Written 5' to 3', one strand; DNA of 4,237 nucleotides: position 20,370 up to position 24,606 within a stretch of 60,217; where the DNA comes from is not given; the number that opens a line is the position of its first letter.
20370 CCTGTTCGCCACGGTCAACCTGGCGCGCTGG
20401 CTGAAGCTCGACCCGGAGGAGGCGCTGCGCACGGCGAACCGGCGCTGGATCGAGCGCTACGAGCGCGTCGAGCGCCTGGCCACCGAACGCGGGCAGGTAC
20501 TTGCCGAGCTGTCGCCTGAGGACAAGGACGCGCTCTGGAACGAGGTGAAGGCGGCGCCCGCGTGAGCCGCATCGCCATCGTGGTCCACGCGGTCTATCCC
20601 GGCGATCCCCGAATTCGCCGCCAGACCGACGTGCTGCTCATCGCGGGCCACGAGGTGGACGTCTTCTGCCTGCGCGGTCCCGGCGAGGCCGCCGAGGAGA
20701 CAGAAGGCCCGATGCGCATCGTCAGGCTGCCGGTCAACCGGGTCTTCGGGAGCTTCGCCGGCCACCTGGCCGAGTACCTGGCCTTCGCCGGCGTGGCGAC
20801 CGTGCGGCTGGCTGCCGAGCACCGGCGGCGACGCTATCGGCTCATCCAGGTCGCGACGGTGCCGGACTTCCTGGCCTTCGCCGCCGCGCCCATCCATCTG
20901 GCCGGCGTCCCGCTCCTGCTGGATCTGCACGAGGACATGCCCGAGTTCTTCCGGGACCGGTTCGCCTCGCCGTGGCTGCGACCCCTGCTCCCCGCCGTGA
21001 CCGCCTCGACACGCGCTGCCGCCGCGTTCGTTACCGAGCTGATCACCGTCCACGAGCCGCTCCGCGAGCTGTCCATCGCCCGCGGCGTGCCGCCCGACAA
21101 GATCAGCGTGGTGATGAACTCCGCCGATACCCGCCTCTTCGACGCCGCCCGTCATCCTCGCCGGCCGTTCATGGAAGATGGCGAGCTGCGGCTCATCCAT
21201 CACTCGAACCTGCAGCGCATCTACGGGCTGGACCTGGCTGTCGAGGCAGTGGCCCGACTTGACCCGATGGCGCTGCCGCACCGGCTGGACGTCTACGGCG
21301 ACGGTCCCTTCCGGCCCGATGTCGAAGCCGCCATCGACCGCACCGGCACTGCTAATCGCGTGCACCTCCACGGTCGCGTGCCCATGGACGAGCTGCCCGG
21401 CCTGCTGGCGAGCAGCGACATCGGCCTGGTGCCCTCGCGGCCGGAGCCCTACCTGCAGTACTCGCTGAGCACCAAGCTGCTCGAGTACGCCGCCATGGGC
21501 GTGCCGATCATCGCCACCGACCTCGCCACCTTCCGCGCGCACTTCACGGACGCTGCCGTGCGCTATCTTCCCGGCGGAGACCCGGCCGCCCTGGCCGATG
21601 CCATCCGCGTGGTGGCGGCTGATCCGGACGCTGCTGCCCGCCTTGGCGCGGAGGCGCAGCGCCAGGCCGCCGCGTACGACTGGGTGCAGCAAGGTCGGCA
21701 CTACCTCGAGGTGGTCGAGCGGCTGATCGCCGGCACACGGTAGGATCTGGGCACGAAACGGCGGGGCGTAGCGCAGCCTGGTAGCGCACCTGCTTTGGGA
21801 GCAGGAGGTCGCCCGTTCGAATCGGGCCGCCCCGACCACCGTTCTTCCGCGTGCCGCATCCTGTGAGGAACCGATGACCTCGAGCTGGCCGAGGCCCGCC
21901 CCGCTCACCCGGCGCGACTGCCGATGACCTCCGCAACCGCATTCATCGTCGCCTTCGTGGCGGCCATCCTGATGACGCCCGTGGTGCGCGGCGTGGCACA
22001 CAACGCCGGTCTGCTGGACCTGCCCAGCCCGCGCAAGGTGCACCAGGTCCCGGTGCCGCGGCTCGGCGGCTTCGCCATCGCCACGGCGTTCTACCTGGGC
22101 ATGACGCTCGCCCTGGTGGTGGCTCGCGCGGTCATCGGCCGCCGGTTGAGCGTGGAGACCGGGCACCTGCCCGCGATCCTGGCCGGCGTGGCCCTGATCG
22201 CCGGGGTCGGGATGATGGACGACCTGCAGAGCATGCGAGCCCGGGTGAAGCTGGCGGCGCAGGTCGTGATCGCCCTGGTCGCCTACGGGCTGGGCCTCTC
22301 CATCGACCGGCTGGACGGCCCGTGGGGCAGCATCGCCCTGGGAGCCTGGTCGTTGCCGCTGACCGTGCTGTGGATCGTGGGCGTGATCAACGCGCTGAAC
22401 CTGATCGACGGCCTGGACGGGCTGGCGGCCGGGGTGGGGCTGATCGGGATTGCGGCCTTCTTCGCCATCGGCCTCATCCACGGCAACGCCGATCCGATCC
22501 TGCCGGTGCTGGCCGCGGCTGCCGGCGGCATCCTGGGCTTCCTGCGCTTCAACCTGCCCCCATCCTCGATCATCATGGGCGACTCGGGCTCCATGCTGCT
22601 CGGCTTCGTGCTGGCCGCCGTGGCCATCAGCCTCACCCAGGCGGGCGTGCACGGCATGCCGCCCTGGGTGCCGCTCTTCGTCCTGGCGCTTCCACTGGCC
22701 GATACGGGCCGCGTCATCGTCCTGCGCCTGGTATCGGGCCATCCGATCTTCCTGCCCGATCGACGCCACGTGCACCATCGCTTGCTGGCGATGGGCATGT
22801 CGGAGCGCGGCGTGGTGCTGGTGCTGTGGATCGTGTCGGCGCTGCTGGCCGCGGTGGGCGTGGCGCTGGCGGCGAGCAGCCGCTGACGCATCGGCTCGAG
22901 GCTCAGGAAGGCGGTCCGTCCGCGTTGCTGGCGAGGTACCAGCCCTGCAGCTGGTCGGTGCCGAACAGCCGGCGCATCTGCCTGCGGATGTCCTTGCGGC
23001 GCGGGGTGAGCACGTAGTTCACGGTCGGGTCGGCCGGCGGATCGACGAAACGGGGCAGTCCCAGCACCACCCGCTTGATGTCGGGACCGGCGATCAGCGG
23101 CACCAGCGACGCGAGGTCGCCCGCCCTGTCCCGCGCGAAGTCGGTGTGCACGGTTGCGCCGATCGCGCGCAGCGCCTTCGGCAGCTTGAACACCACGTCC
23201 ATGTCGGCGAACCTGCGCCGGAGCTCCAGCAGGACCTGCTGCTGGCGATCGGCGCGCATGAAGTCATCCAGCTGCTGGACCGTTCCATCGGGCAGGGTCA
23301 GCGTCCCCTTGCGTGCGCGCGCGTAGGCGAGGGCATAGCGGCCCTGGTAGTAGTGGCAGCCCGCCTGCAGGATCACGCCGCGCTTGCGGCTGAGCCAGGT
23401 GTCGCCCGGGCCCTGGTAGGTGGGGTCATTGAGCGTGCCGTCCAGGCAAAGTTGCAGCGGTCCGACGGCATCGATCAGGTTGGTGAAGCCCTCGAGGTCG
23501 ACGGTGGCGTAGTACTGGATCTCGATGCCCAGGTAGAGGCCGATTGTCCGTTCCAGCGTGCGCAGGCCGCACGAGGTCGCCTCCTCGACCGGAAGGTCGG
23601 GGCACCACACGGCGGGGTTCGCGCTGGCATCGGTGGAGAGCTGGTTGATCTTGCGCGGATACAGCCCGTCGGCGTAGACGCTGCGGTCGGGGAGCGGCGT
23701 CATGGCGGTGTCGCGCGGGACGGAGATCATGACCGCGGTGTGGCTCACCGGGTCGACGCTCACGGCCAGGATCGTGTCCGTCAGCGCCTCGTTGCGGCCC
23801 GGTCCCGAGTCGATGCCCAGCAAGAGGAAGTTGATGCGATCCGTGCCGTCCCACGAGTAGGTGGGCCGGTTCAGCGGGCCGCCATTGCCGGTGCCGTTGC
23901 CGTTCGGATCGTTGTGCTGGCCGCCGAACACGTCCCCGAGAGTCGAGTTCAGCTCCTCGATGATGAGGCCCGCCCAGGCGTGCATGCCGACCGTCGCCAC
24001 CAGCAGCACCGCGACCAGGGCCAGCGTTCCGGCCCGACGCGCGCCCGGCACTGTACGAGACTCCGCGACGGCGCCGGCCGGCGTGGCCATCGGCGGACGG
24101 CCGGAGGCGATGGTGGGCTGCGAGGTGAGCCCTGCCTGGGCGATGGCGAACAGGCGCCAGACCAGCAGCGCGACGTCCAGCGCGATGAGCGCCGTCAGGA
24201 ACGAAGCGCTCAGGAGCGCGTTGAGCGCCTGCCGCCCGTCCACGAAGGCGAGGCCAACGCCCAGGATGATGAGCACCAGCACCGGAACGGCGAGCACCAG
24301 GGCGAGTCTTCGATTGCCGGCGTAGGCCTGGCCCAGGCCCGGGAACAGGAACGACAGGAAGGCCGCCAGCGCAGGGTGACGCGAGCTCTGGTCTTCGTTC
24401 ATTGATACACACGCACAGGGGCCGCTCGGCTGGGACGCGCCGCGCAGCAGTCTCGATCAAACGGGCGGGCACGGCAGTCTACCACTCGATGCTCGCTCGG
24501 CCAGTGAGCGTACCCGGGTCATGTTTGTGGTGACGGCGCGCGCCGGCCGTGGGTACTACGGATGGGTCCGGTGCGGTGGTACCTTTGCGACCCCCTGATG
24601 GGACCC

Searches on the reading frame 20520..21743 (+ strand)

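Call 24: search_protein_families(library=pfam, proteins=[window:20520-21743:+], max_evalue=0.00001)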
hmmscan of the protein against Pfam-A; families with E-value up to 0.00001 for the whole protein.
window:20520-21743:+ (407 aa): 5 families
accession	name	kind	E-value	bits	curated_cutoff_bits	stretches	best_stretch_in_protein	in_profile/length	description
PF13692.12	Glyco_trans_1_4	-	6.9e-21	75.4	27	1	224-367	3-141/142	Glycosyl transferases group 1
PF00534.26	Glycos_transf_1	-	1.3e-16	61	26.4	1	220-381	13-171/172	Glycosyl transferases group 1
PF13579.12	Glyco_trans_4_4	-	2.7e-15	57.5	29.7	1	42-200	17-157/158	Glycosyl transferase 4-like domain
PF13439.12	Glyco_transf_4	-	3e-14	53.8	28.5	1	42-204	18-168/170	Glycosyltransferase Family 4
PF13524.12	Glyco_trans_1_2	-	6.6e-14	52.5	25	1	251-391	15-138/144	Glycosyl transferase-like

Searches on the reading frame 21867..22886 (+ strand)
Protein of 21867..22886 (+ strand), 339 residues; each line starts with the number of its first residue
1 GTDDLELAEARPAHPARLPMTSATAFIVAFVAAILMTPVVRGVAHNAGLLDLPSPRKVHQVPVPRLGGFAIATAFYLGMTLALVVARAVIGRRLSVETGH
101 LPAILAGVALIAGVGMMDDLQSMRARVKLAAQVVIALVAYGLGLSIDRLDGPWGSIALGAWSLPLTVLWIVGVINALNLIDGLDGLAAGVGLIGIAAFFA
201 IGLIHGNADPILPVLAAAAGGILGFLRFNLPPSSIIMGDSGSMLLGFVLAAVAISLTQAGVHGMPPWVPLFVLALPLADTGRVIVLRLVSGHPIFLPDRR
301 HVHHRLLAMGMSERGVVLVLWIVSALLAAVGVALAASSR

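Call 24: search_protein_families(library=pfam, proteins=[window:21867-22886:+], max_evalue=0.00001)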
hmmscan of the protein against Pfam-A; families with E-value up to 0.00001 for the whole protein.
window:21867-22886:+ (339 aa): 1 family
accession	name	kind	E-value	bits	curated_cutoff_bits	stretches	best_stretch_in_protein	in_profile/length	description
PF00953.26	Glycos_transf_4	-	3.1e-39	135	27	1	103-256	3-159/160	Glycosyl transferase family 4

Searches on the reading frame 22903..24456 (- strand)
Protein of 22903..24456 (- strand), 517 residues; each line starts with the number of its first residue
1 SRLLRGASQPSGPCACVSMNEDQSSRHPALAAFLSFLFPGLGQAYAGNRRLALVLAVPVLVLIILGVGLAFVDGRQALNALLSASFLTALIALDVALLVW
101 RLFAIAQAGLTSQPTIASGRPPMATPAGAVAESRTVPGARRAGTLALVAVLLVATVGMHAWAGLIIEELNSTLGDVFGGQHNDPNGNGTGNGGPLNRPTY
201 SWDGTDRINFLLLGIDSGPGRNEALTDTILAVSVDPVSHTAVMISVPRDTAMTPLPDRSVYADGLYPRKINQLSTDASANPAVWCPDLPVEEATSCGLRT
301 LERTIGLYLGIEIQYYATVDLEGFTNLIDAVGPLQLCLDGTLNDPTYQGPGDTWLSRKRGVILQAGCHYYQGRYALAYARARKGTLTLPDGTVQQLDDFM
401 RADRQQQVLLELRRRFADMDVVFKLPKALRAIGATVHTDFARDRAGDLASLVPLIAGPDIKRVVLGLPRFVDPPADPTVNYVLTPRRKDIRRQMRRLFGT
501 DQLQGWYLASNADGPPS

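Call 24: search_protein_families(library=pfam, proteins=[window:22903-24456:-], max_evalue=0.00001)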
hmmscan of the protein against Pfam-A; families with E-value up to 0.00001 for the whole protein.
window:22903-24456:- (517 aa): 1 family
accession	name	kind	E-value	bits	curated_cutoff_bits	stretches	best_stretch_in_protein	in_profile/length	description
PF03816.19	LytR_cpsA_psr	-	3.5e-24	86.1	24.6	1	226-415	2-147/150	LytR_cpsA_psr family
